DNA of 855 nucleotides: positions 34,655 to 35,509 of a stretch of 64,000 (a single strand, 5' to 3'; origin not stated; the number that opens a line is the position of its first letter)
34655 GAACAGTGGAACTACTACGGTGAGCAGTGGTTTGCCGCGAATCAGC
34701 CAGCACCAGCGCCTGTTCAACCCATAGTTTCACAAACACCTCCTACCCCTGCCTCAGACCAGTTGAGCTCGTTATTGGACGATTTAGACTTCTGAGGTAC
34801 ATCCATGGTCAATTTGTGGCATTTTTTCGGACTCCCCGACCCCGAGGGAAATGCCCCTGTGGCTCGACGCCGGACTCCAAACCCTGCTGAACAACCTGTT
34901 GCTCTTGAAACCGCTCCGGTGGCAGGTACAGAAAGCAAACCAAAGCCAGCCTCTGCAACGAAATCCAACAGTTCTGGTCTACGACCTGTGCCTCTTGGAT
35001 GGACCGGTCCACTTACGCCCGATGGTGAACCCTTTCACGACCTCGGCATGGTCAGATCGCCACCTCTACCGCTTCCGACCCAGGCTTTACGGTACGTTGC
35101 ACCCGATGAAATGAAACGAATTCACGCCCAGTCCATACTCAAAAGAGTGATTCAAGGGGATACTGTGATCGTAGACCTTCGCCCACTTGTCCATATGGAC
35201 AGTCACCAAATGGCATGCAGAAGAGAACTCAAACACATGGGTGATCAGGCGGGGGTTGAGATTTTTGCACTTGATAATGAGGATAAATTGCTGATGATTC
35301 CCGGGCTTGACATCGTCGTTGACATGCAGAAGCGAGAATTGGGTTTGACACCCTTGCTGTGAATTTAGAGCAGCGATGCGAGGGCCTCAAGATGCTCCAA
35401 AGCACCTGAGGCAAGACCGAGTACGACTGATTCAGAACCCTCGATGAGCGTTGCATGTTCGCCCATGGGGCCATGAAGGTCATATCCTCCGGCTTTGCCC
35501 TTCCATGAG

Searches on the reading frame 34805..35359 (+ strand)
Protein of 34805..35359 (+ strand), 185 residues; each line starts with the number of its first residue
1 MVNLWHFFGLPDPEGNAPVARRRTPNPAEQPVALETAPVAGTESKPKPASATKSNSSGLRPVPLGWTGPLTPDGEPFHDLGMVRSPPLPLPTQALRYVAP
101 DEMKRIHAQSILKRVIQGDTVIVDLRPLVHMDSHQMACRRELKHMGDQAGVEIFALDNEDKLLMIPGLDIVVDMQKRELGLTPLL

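Call 44: search_protein_families(library=pfam, proteins=[window:34805-35359:+], max_evalue=0.01)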
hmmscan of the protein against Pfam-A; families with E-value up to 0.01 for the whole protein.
window:34805-35359:+ (185 aa): 0 families

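Call 45: search_solved_structures(query=window:34805-35359:+, max_evalue=10, show_alignments=2)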
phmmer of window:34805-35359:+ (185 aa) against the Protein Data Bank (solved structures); distinct sequences matched with E-value up to 10: 2.
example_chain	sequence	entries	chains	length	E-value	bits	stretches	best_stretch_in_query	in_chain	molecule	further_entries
2l4j_A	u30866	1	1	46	1.4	11.7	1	55-78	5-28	Yes-associated protein 2 (YAP2)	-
7jr9_E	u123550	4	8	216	2.3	11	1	59-91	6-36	Radial spoke protein 10 | Flagellar radial spoke protein 10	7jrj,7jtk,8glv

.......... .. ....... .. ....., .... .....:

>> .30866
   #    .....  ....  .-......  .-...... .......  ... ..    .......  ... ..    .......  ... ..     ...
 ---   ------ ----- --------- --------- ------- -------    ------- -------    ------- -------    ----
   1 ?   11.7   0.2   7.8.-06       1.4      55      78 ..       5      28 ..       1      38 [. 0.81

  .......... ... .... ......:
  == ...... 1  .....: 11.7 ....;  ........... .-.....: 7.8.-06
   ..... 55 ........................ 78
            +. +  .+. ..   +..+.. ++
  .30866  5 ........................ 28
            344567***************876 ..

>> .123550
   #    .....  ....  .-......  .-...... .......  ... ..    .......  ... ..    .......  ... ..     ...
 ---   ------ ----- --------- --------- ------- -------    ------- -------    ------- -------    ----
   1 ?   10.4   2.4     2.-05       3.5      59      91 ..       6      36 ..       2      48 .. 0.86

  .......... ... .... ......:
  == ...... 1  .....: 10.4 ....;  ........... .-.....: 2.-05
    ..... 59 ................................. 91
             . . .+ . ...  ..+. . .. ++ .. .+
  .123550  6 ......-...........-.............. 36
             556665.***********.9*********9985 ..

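Call 52: search_solved_structures(query=A3, max_evalue=10, show_alignments=3)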
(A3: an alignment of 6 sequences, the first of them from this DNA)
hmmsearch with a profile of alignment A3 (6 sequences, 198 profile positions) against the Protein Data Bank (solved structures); distinct sequences matched with E-value up to 10: 2.
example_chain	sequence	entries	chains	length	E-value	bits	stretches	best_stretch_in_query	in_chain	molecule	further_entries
2jpu_A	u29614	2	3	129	0.16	15.1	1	38-102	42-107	Orf c02003 protein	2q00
2o5a_A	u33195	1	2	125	0.3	14.3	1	127-189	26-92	BH1328 protein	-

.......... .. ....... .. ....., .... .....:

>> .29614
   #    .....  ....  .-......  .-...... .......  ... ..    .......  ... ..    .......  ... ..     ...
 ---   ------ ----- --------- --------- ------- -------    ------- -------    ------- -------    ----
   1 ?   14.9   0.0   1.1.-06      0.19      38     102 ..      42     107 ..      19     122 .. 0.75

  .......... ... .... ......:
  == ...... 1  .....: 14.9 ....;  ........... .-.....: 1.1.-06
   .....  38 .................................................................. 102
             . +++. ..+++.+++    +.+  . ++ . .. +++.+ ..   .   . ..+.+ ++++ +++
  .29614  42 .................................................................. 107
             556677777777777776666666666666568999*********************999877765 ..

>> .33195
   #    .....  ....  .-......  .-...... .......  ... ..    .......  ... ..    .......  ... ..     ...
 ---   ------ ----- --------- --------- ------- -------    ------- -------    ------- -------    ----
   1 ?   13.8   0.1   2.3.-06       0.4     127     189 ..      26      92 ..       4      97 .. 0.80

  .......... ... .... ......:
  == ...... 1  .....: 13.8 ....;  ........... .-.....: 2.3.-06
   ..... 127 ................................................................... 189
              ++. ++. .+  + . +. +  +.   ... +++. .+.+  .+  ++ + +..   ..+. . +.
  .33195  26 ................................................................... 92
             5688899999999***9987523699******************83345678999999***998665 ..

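Call 53: search_protein_families(library=pfam, alignment_id=A3, max_evalue=10)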
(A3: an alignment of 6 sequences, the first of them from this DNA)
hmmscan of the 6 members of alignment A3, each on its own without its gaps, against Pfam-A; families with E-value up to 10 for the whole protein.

A. member 1, seq(185 aa): 0 families

B. families by the number of members that match (of 6 scanned): 1 family
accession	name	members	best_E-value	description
PF04472.17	SepF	1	0.21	Cell division protein SepF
